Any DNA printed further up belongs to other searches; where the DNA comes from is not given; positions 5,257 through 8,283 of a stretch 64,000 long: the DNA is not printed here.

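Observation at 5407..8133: HdrA-like protein interrupted by a complete GltD/NfnB-type NAD(P)H:FAD oxidoreductase module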

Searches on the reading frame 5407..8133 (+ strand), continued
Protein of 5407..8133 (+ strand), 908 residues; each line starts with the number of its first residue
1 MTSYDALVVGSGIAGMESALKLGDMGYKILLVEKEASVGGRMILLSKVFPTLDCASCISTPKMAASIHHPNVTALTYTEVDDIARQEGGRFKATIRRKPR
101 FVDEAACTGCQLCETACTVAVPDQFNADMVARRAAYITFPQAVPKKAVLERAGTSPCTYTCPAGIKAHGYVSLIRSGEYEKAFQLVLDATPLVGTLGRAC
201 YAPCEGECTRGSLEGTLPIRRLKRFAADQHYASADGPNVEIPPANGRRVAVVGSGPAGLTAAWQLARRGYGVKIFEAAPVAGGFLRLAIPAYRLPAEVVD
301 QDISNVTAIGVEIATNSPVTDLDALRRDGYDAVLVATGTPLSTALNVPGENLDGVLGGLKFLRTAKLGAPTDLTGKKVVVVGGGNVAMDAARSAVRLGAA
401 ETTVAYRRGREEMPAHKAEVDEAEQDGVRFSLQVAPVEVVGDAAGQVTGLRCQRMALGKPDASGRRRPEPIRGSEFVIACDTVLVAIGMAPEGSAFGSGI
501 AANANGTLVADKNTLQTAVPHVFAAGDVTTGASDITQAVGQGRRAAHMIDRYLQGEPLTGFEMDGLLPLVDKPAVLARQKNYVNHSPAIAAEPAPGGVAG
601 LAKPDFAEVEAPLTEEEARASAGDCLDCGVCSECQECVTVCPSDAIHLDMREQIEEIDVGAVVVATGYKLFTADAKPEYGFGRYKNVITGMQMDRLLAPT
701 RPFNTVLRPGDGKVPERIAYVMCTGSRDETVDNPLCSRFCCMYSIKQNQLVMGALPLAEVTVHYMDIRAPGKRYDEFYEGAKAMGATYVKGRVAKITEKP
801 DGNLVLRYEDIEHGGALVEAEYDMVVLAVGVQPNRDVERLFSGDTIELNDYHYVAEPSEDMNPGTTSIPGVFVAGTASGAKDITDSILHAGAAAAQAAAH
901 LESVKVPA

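Call 36: find_related_loci(query=A1, collection=genome_contigs, flank=10000)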
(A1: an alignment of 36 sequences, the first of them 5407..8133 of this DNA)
Query A1 (908 aa) in genome_contigs; peptide patterns used: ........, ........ (x = any residue, [..] = any of these).
599 stretches matched a pattern (row limit reached: there are more); 544 encode a relative of the query (tblastn E <= 1e-3); the best 80 are kept; 80 distinct loci.
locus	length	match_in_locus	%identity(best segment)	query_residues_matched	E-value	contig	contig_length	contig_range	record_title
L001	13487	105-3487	88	1-908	0e+0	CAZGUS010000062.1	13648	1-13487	MAG TPA_asm: uncultured Anaerolineaceae bacterium isolate binchicken_co50_320 genome assembly, contig: NODE_5291_length_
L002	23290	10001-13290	88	1-908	0e+0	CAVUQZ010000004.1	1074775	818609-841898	MAG: uncultured Chloroflexia bacterium isolate MFD01299.bin.2.22 genome assembly, contig: contig_22, whole genome shotgu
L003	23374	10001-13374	86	1-903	0e+0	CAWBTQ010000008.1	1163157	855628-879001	MAG: uncultured Chloroflexia bacterium isolate MFD01299.bin.1.122 genome assembly, contig: contig_7465, whole genome sho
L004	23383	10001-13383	86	1-908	0e+0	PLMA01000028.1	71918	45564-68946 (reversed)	MAG: Chloroflexi bacterium isolate fen_1076 73.20120800_E3S.35_contig_1681, whole genome shotgun sequence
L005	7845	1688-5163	87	1-903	0e+0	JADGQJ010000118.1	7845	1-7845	MAG: Chloroflexota bacterium isolate Chersky.2_5 contig-100_3688, whole genome shotgun sequence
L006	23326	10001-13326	85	1-908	0e+0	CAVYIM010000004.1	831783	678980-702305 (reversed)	MAG: uncultured Chloroflexia bacterium isolate MFD01476.bin.2.191 genome assembly, contig: contig_22282, whole genome sh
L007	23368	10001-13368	85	1-908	0e+0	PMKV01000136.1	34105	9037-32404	MAG: Chloroflexi bacterium isolate fen_1042 73.20120600_E1D.47_contig_15506, whole genome shotgun sequence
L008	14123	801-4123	84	1-908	0e+0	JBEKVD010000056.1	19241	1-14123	MAG: Candidatus Limnocylindrales bacterium isolate SPRUCE 597 SPRUCE_597_56, whole genome shotgun sequence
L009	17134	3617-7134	93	1-908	0e+0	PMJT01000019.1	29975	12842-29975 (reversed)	MAG: Chloroflexi bacterium isolate fen_1046 73.20120600_E2D.42_contig_2429, whole genome shotgun sequence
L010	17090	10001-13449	82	1-906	0e+0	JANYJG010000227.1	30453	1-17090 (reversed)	MAG: Chloroflexi bacterium isolate GL140_3_metabinner_70 GL140_3_k141_3062944, whole genome shotgun sequence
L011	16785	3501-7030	80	1-887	0e+0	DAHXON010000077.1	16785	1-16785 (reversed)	MAG TPA_asm: Chloroflexi bacterium isolate clean318 NODE_77_length_16785_cov_3.980488, whole genome shotgun sequence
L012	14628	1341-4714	76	2-905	0e+0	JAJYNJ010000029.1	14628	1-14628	MAG: Chloroflexi bacterium isolate DBS2-4.bin61 NODE_7360_length_14628_cov_7.06034, whole genome shotgun sequence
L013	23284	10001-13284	74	1-908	0e+0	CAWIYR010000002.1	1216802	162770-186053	MAG: uncultured Chloroflexia bacterium isolate MFD05942.bin.2.302 genome assembly, contig: contig_17094, whole genome sh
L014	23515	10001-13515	75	1-908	0e+0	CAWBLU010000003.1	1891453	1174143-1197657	MAG: uncultured Chloroflexia bacterium isolate MFD02416.bin.1.291 genome assembly, contig: contig_2514, whole genome sho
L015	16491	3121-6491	73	1-908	0e+0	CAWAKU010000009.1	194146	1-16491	MAG: uncultured Chloroflexia bacterium isolate MFD02134.bin.1.198 genome assembly, contig: contig_31735, whole genome sh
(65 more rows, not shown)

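Call 39: search_protein_representatives(protein=window:5407-8133:+)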
Query: 908 residues. Proteins with E-value up to 0.001 (for the whole library): 29928; up to 1e-10: 15742; up to 1e-30: 5672. The best 150 are listed.
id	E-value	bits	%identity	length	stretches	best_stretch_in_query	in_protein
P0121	1.2e-273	926.9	52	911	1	3-905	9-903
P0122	2.7e-258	876.0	62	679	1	222-908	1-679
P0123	2.4e-256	869.6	55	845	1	1-794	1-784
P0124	1.1e-252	857.5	42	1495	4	6-905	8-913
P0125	3.6e-239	812.7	46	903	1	4-902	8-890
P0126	2.8e-237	806.5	64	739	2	2-501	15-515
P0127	5.5e-232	789.0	41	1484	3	6-898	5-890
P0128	1.3e-230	784.5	40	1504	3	6-901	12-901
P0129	1.3e-228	777.9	59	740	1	3-653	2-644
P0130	2.4e-227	773.7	41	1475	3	6-899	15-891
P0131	4.3e-220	749.6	38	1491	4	6-902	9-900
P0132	1.7e-219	747.7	45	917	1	3-899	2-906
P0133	3.8e-212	723.3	42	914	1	6-901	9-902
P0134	1.3e-211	721.6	39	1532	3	7-901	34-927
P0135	1.9e-211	721.0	37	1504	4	6-900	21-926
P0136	2.1e-211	720.9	42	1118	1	5-900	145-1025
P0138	5.0e-207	706.4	42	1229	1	6-898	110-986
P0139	1.1e-205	701.9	44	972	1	6-883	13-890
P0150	3.6e-196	670.5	42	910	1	5-900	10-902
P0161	1.6e-186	638.6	42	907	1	7-899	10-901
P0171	2.0e-172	591.9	40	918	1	6-904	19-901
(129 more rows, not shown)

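Call 44: list_cluster_members(proteins=[P0121, P0124, P0125, P0127, P0132, P0133, P0136, P0138, P0139, P0150])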
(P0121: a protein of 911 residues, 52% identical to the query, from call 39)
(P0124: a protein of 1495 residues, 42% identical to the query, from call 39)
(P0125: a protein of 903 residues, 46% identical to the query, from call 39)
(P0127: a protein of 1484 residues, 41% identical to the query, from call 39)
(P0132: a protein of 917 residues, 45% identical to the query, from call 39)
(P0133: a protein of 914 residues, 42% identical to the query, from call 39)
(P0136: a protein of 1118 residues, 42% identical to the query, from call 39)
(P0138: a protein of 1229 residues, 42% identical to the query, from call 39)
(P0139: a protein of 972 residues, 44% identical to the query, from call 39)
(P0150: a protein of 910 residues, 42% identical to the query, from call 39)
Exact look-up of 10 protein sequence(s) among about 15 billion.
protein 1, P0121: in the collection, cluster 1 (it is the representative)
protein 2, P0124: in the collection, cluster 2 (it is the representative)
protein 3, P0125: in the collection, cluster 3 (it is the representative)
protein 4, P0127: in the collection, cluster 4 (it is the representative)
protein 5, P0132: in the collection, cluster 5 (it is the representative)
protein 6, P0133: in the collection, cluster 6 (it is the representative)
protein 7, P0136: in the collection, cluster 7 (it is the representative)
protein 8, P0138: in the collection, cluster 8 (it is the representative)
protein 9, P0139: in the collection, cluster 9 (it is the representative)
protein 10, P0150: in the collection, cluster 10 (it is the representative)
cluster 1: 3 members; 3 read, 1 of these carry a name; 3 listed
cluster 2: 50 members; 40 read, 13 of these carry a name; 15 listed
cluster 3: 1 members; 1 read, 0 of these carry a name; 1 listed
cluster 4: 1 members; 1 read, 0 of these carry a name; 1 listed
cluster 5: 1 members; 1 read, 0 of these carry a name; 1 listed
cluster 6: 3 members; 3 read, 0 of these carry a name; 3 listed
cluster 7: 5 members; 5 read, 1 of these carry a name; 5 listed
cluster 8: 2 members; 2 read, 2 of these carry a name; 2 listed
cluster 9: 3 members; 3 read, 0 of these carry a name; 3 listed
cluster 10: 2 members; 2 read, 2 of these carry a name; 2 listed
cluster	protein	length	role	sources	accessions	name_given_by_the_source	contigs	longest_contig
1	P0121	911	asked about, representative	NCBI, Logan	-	-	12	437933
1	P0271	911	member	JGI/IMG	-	heterodisulfide reductase subunit A-like polyferredoxin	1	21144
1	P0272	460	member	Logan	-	-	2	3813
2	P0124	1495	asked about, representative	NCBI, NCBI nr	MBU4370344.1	MAG: FAD-dependent oxidoreductase [Proteobacteria bacterium] | FAD-dependent oxidoreductase [Pseudomonadota bacterium]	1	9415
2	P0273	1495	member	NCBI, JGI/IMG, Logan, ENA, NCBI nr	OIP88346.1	MAG: 4Fe-4S ferredoxin [Syntrophaceae bacterium CG2_30_58_14]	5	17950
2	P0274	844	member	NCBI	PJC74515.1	MAG: hypothetical protein CO013_04345, partial [Syntrophobacterales bacterium ...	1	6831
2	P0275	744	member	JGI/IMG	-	heterodisulfide reductase subunit A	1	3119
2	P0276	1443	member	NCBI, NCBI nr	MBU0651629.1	MAG: FAD-dependent oxidoreductase, partial [Proteobacteria bacterium] | FAD-dependent oxidoreductase [Pseudomonadota bacterium]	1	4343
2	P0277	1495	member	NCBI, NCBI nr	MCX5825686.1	MAG: FAD-dependent oxidoreductase [Deltaproteobacteria bacterium] | FAD-dependent oxidoreductase [Deltaproteobacteria bacterium]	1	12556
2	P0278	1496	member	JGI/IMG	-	heterodisulfide reductase subunit A-like polyferredoxin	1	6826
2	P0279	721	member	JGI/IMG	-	heterodisulfide reductase subunit A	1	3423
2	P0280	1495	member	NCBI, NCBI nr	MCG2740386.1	MAG: FAD-dependent oxidoreductase [Syntrophaceae bacterium] | FAD-dependent oxidoreductase [Syntrophaceae bacterium]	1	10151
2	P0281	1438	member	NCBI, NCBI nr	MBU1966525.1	MAG: FAD-dependent oxidoreductase [Proteobacteria bacterium] | FAD-dependent oxidoreductase [Pseudomonadota bacterium]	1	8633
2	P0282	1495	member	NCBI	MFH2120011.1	MAG: FAD-dependent oxidoreductase [Pseudomonadota bacterium]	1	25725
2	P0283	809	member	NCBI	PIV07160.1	MAG: hypothetical protein COS57_00695, partial [Syntrophobacterales bacterium ...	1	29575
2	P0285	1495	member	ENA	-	-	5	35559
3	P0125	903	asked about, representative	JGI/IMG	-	-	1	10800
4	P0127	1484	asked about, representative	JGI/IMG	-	-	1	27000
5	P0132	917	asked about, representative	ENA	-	-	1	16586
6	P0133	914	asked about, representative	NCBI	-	-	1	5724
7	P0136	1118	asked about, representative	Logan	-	-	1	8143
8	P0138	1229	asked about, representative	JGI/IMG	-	heterodisulfide reductase subunit A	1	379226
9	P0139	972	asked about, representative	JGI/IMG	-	-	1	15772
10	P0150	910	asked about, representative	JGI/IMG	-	heterodisulfide reductase subunit A-like polyferredoxin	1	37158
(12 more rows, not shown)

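Call 45: find_encoding_contigs(protein=P0121, flank=8000, max_places=2)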
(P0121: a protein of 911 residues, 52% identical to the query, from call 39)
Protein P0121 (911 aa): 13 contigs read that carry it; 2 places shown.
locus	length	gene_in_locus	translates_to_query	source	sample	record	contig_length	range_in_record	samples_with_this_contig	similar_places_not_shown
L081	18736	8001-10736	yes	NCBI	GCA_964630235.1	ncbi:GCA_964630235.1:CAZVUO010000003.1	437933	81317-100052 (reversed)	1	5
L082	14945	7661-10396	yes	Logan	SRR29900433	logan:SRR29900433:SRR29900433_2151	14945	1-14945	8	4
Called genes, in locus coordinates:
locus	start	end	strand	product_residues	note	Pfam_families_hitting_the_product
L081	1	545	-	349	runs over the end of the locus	PF01758:SBF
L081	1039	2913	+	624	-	-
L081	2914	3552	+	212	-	-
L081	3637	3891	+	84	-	-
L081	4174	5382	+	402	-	PF00270:DEAD, PF04851:ResIII (weak), PF13245:AAA_19 (faint), PF00271:Helicase_C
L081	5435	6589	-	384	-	PF13539:Peptidase_M15_4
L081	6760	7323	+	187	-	PF13686:DrsE_2, PF02635:DsrE (weak)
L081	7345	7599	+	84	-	PF01206:TusA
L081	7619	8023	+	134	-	PF02662:FlpD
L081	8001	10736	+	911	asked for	PF12831:FAD_oxidored (weak), PF14691:Fer4_20, PF00890:FAD_binding_2 (weak), PF01266:DAO (weak), PF01494:FAD_binding_3 (weak), PF07992:Pyr_redox_2, PF13450:NAD_binding_8, PF13738:Pyr_redox_3, +9 more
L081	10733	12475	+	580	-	PF07992:Pyr_redox_2 (weak), PF01266:DAO (weak), PF01593:Amino_oxidase (weak), PF12831:FAD_oxidored (weak), PF13450:NAD_binding_8, PF12838:Fer4_7, PF13187:Fer4_9 (weak), PF14697:Fer4_21, +3 more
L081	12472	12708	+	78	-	-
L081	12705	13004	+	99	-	PF12838:Fer4_7 (faint), PF13187:Fer4_9 (faint), PF13237:Fer4_10 (weak), PF12797:Fer4_2 (faint), PF12837:Fer4_6 (faint), PF13183:Fer4_8, PF13534:Fer4_17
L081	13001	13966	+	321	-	PF02754:CCG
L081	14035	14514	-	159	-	-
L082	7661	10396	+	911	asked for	PF12831:FAD_oxidored (weak), PF14691:Fer4_20, PF00890:FAD_binding_2 (weak), PF01266:DAO (weak), PF01494:FAD_binding_3 (weak), PF07992:Pyr_redox_2, PF13450:NAD_binding_8, PF13738:Pyr_redox_3, +9 more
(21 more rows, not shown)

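Call 46: find_encoding_contigs(protein=P0125, flank=7000, max_places=1)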
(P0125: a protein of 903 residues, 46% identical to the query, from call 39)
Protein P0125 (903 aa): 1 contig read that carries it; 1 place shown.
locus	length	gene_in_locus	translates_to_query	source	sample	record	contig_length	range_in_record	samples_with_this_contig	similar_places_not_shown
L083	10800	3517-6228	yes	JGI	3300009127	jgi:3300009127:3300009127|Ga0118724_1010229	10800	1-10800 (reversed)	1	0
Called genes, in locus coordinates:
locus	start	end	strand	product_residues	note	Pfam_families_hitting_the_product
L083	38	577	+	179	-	PF07690:MFS_1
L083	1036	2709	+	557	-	PF00581:Rhodanese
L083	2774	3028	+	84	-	PF01206:TusA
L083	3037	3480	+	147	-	PF02662:FlpD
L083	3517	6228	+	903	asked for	PF00890:FAD_binding_2, PF01266:DAO (weak), PF07992:Pyr_redox_2 (weak), PF12831:FAD_oxidored (weak), PF14691:Fer4_20, PF07992:Pyr_redox_2, PF13738:Pyr_redox_3, PF00070:Pyr_redox, +13 more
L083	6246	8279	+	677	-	PF07992:Pyr_redox_2 (faint), PF00890:FAD_binding_2 (weak), PF01266:DAO (weak), PF12831:FAD_oxidored, PF13450:NAD_binding_8 (weak), PF12838:Fer4_7, PF13187:Fer4_9 (weak), PF13237:Fer4_10 (weak), +3 more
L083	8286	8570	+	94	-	-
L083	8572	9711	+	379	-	PF13183:Fer4_8, PF13187:Fer4_9, PF13237:Fer4_10 (weak), PF13534:Fer4_17 (weak), PF13746:Fer4_18 (faint), PF02754:CCG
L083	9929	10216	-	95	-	-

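Call 47: find_encoding_contigs(protein=P0132, flank=7000, max_places=1)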
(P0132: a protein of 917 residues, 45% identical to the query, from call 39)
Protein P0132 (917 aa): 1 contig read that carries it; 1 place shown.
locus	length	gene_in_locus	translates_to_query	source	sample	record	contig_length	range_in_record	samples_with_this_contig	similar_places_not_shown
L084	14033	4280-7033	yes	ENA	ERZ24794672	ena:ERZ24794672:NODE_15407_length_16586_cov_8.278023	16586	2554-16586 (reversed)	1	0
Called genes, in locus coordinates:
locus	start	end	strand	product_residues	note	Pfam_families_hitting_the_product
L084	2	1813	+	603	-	?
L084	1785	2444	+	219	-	PF00072:Response_reg, PF00196:GerE, PF08281:Sigma70_r4_2 (weak)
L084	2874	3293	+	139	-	PF00072:Response_reg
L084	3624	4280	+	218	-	PF02518:HATPase_c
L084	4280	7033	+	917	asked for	PF00070:Pyr_redox (weak), PF00890:FAD_binding_2 (weak), PF01266:DAO (weak), PF12831:FAD_oxidored, PF14691:Fer4_20, PF07992:Pyr_redox_2, PF13450:NAD_binding_8, PF13738:Pyr_redox_3, +13 more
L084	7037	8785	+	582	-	PF00890:FAD_binding_2 (weak), PF01266:DAO (weak), PF07992:Pyr_redox_2, PF12831:FAD_oxidored (weak), PF13450:NAD_binding_8 (weak), PF00037:Fer4 (weak), PF12838:Fer4_7, PF14697:Fer4_21, +5 more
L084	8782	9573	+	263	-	PF02662:FlpD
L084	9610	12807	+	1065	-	PF07992:Pyr_redox_2, PF12831:FAD_oxidored, PF00037:Fer4 (weak), PF12838:Fer4_7 (weak), PF13237:Fer4_10 (weak), PF00890:FAD_binding_2 (weak), PF07992:Pyr_redox_2, PF12838:Fer4_7, +13 more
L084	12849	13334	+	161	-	PF02662:FlpD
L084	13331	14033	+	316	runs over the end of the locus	PF13187:Fer4_9 (faint), PF13237:Fer4_10 (faint), PF00037:Fer4 (faint), PF12797:Fer4_2 (faint), PF13746:Fer4_18 (faint), PF13183:Fer4_8 (weak)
